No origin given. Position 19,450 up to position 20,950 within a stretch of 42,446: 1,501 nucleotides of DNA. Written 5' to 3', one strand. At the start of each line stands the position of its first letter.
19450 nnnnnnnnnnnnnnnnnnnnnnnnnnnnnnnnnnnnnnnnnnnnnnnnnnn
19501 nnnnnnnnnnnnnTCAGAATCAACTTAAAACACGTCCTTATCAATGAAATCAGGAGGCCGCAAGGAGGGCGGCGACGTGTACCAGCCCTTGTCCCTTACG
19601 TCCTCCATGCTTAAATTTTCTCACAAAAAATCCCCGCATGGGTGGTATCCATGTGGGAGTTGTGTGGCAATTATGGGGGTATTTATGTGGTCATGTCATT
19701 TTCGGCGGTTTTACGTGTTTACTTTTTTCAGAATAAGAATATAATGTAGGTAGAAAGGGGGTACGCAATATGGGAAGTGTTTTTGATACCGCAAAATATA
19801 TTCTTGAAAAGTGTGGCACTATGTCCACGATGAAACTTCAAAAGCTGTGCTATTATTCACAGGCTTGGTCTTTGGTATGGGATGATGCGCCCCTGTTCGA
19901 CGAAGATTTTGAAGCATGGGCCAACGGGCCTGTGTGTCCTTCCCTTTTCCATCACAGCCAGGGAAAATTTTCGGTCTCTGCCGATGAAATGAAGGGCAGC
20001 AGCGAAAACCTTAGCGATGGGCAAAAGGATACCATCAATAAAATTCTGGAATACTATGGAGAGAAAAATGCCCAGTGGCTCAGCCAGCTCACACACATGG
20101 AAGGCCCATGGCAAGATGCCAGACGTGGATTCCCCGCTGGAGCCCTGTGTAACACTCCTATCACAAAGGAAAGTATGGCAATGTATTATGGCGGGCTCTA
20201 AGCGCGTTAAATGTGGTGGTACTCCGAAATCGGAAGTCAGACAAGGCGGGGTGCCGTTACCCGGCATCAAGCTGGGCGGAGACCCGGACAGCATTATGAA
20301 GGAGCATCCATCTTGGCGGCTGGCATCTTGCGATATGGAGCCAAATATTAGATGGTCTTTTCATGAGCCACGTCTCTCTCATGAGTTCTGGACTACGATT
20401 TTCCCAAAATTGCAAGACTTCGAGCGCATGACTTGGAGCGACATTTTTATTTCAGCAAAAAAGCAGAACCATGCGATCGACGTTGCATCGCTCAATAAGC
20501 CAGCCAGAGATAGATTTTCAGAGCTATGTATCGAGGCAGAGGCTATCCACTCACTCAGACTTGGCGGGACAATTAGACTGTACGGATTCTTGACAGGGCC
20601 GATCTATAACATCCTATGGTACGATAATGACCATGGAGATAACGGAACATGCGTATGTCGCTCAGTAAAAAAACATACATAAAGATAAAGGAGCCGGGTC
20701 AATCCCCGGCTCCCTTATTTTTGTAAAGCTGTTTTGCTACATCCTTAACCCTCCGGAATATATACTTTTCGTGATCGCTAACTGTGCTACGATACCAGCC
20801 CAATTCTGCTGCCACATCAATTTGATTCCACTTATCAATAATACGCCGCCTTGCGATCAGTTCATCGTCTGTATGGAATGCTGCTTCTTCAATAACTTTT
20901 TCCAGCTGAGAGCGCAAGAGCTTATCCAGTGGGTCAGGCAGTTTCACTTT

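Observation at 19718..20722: Opposite-strand moron: Panacea-domain antitoxin plus an unclassified toxin candidate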

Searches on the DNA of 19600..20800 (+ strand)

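Call 15: search_dna_similar(query=window:19600-20800:+, collection=phages, mode=distant)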
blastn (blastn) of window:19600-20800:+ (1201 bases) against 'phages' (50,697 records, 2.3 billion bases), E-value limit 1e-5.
No match.

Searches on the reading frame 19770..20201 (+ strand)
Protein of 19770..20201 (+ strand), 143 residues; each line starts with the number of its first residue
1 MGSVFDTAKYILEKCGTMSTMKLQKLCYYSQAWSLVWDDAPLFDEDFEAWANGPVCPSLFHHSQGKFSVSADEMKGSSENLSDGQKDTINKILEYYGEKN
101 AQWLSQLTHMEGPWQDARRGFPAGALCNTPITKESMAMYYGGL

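Call 4: search_protein_families(library=pfam, proteins=[window:19770-20201:+], max_evalue=1)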
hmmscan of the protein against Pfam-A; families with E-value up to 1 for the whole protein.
window:19770-20201:+ (143 aa): 1 family
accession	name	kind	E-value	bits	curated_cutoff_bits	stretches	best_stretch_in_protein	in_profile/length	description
PF13274.11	SocA_Panacea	-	1.5e-18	68.2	25.7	1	23-115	1-113/113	Antitoxin SocA-like, Panacea domain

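Call 5: search_protein_families(library=padloc, proteins=[window:19770-20201:+], max_evalue=1)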
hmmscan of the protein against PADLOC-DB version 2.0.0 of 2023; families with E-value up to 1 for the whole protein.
window:19770-20201:+ (143 aa): 0 families

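Call 6: search_protein_families(library=phrogs, proteins=[window:19770-20201:+], max_evalue=0.1)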
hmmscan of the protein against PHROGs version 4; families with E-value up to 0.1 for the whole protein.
window:19770-20201:+ (143 aa): 2 families
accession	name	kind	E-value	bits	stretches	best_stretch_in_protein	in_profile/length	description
phrog_1281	-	unknown function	1.4e-38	133.5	1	2-141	8-151/195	-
phrog_10390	-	unknown function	3.3e-30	106.6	1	4-140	151-291/299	-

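Call 7: search_protein_families(library=ncbifam, proteins=[window:19770-20201:+], max_evalue=1)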
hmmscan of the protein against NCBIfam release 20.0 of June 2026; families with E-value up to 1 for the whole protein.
window:19770-20201:+ (143 aa): 1 family
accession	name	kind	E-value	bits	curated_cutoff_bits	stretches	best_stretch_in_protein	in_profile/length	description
NF047745.1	SocA_antitoxin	equivalog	3.8e-12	46.3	190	1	17-115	20-130/176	type VI toxin-antitoxin system SocA family antitoxin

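Call 58: search_dna_similar(query=window:19770-20201:+, collection=phages, mode=protein, max_evalue=0.00001, max_rows=60)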
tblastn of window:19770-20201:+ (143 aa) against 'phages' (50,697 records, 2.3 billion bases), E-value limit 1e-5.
Records with a match: 148; places in all: 152; records where one place covers at least 80% of the query: 91.
Best place of each record, by identity: <60% 148.
By first word of the organism name: Streptococcus 26; Pseudomonas 20; Stx2a-converting 19; Bacteriophage 18; Paenibacillus 15; Escherichia 8; Burkholderia 6; Staphylococcus 6; Listeria 5; Riemerella 4; and 16 more.
By host as written in the record: - 30; Pseudomonas aeruginosa 18; Helicobacter cinaedi 12; Paenibacillus larvae 11; Listeria monocytogenes 4; Staphylococcus aureus 3; Riemerella anatipestifer 3; Salmonella serovar Haardt 2; and 59 more.
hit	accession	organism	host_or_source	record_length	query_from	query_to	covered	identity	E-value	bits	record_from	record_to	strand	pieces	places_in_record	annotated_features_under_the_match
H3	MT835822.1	Bacteriophage sp.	human fecal samples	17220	1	143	100%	49.3%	2e-37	140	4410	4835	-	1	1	record has no annotation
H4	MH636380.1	Cylindrospermopsis raciborskii virus RM-2018a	Reeuwijkse Plassen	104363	1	140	98%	39.7%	8e-24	101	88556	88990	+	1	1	putative phage-associated protein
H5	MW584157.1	Mycobacterium phage prophi68-1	Mycobacterium abscessus GD68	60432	1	140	98%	38.6%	5e-24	101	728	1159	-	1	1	3: GepA-like toxin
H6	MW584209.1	Mycobacterium phage prophiGD04-1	Mycobacterium abscessus GD04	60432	1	140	98%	38.6%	5e-24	101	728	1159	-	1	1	3: GepA-like toxin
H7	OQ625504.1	Cylindrospermopsis phage Cr-LKS4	Cylindrospermopsis raciborskii KLL07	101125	1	140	98%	37.7%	1e-22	98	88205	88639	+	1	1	hypothetical protein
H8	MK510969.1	Pseudomonas phage vB_Pae_CF60a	Pseudomonas aeruginosa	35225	1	143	100%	36.0%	2e-19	89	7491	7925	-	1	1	hypothetical protein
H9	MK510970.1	Pseudomonas phage vB_Pae_CF67a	Pseudomonas aeruginosa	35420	1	143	100%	36.0%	2e-19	89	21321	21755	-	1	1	hypothetical protein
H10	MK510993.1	Pseudomonas phage vB_Pae_BR201a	Pseudomonas aeruginosa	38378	1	143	100%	36.0%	2e-19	89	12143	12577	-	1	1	hypothetical protein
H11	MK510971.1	Pseudomonas phage vB_Pae_CF79a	Pseudomonas aeruginosa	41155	1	143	100%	36.0%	2e-19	89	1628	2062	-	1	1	hypothetical protein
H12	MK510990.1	Pseudomonas phage vB_Pae_BR133a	Pseudomonas aeruginosa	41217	1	143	100%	36.0%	2e-19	89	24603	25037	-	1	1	hypothetical protein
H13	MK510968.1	Pseudomonas phage vB_Pae_CF55b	Pseudomonas aeruginosa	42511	1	143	100%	36.0%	2e-19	89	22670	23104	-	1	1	hypothetical protein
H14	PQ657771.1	Escherichia phage EC.P3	Escherichia coli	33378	1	143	100%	34.7%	2e-17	83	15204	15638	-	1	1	hypothetical protein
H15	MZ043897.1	Escherichia phage E212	Escherichia coli K88 cvcc83902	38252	1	143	100%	34.7%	2e-17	83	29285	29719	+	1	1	hypothetical protein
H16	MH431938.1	Paenibacillus phage C7Cdelta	Paenibacillus larvae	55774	3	143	99%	35.0%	6e-18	84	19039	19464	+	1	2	hypothetical protein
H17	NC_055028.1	Paenibacillus phage C7Cdelta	Paenibacillus larvae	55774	3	143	99%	35.0%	6e-18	84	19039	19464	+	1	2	DUF4065 domain-containing protein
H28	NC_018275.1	Salmonella phage vB_SemP_Emek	Salmonella serovar Haardt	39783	1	141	99%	33.1%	1e-14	75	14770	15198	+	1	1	DUF4065 domain-containing protein | hypothetical protein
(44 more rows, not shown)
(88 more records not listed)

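Call 59: get_annotated_region(hit=H28, flank=2000)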
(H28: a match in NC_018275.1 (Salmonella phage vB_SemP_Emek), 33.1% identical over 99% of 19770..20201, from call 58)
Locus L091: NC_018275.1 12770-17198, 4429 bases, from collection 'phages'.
description: Salmonella phage vB_SemP_Emek, complete genome.
organism: Salmonella phage vB_SemP_Emek (NCBI taxid 1168548)
taxonomy: Viruses; Duplodnaviria; Heunggongvirae; Uroviricota; Caudoviricetes; Lederbergvirus
host: Salmonella serovar Haardt; source: sewage; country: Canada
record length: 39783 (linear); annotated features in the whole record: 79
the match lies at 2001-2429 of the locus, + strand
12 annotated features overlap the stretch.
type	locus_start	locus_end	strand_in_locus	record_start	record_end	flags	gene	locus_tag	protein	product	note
CDS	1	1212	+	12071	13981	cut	-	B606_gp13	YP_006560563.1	DNA transfer protein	similar to N-terminus of YP_516199.1 phage DNA transfer protein [Sodalis phage phiSG1] and C-terminus of YP_063718.1 ...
CDS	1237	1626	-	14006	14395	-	-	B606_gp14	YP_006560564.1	hypothetical protein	similar to NP_958214.1 gene 38 protein [Enterobacteria phage Sf6]; orf129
CDS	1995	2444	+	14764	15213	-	-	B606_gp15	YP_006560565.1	DUF4065 domain-containing protein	orf149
CDS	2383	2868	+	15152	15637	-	-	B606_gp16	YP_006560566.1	hypothetical protein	orf161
regulatory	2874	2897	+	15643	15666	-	-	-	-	terminator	rho-independent terminator; discovered using MFOLD 3.2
CDS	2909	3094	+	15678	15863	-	-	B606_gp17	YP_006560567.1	hypothetical protein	orf61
CDS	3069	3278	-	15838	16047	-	-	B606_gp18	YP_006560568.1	hypothetical protein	orf69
CDS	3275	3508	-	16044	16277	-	-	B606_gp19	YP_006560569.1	hypothetical protein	orf77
CDS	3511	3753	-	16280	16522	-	mnt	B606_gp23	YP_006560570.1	partition protein ATPase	similar to N-terminus of NP_059641.1 Mnt [Enterobacteria phage P22]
CDS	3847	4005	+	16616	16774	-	arc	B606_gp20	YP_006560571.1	Arc-like repressor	similar to NP_059642.1 Arc [Enterobacteria phage P22]; motifs: pfam03869; transcriptional repressor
CDS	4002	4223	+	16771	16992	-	-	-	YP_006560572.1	hypothetical protein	orf73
CDS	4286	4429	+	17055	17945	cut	ant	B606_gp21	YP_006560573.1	KilA-N domain-containing protein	similar to C-terminus of NP_059643.1 Ant [Enterobacteria phage P22] (Defective?); motifs: COG3561, phage anti-repressor ...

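Call 60: get_annotated_region(hit=H8, flank=2000)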
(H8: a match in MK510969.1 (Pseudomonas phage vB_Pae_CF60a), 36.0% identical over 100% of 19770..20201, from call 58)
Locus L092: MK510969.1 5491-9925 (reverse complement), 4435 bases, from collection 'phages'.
description: Pseudomonas phage vB_Pae_CF60a, partial genome.
organism: Pseudomonas phage vB_Pae_CF60a (NCBI taxid 2563581)
taxonomy: Viruses; Duplodnaviria; Heunggongvirae; Uroviricota; Caudoviricetes
host: Pseudomonas aeruginosa; source: lung of cystic fibrosis patients; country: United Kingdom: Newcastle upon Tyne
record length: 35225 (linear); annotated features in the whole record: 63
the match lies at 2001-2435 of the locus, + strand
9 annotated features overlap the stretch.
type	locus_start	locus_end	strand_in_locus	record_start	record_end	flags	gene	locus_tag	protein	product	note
CDS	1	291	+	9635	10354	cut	-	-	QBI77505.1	hypothetical protein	-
CDS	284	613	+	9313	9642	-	-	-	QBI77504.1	hypothetical protein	-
CDS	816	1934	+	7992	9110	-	-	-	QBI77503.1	putative transposase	-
CDS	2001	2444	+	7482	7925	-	-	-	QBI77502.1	hypothetical protein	prophage ps3 protein 01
CDS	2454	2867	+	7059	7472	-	-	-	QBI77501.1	hypothetical protein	-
CDS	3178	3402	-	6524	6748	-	-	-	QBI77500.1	hypothetical protein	-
CDS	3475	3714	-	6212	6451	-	-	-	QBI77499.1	hypothetical protein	-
CDS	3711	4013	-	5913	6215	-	-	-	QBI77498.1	hypothetical protein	FIG00958463: hypothetical protein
CDS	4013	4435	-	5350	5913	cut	-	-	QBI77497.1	hypothetical protein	-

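Call 61: get_annotated_region(hit=H4, flank=2000)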
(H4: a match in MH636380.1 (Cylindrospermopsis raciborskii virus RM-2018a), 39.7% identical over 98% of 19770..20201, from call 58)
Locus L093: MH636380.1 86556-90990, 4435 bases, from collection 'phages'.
description: Cylindrospermopsis raciborskii virus RM-2018a isolate CrV-01T, complete genome.
organism: Cylindrospermopsis raciborskii virus RM-2018a (NCBI taxid 2293728)
taxonomy: Viruses; Duplodnaviria; Heunggongvirae; Uroviricota; Caudoviricetes
host: -; source: Reeuwijkse Plassen; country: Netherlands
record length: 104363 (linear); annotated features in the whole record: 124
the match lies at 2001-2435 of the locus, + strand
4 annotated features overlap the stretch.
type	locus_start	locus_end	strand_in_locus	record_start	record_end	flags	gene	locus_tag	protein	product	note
CDS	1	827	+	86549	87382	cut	-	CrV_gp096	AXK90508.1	N6 adenine-specific DNA methyltransferase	N12 class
CDS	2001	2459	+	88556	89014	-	-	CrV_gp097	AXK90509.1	putative phage-associated protein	-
repeat_region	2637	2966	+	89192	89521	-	-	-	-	-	label: CRISPR Array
CDS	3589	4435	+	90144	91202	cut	-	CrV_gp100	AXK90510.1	DNA methyltransferase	RM system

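Call 62: get_annotated_region(hit=H5, flank=2000)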
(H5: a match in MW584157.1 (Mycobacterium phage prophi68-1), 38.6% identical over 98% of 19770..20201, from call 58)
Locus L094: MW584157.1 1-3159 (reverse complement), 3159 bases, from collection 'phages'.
description: Mycobacterium phage prophi68-1, complete genome.
organism: Mycobacterium phage prophi68-1 (NCBI taxid 2813220)
taxonomy: Viruses; Duplodnaviria; Heunggongvirae; Uroviricota; Caudoviricetes
host: Mycobacterium abscessus GD68; source: -; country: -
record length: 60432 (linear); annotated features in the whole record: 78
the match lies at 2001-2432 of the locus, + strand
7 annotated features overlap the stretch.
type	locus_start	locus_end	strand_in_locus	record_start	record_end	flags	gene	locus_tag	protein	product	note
CDS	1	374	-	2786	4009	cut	7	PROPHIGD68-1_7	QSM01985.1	WXG motif protein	-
CDS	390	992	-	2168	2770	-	6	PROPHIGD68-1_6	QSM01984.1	hypothetical protein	-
CDS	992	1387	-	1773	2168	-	5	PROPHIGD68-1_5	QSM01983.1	WXG motif protein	-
CDS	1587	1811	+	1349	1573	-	4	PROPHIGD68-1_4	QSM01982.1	hypothetical protein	-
CDS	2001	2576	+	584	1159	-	3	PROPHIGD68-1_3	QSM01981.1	GepA-like toxin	-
CDS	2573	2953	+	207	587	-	2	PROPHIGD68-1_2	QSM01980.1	antitoxin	-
CDS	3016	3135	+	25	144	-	1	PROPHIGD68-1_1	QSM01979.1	hypothetical protein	-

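Call 86: search_protein_families(library=padloc, proteins=[L091:2383-2868:+, L092:2454-2867:+], max_evalue=0.01)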
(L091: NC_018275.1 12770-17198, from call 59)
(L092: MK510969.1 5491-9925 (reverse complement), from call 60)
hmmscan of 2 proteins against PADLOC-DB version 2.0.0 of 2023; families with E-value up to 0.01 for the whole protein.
L091:2383-2868:+ (161 aa): 1 family
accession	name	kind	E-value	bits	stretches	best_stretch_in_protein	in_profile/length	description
PDLC03891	NsnC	-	6.6e-06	23.9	1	53-157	178-279/284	-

L092:2454-2867:+ (137 aa): 1 family
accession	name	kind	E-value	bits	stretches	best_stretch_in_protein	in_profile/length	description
PDLC03891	NsnC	-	8.8e-11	39.8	1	32-136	182-284/284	-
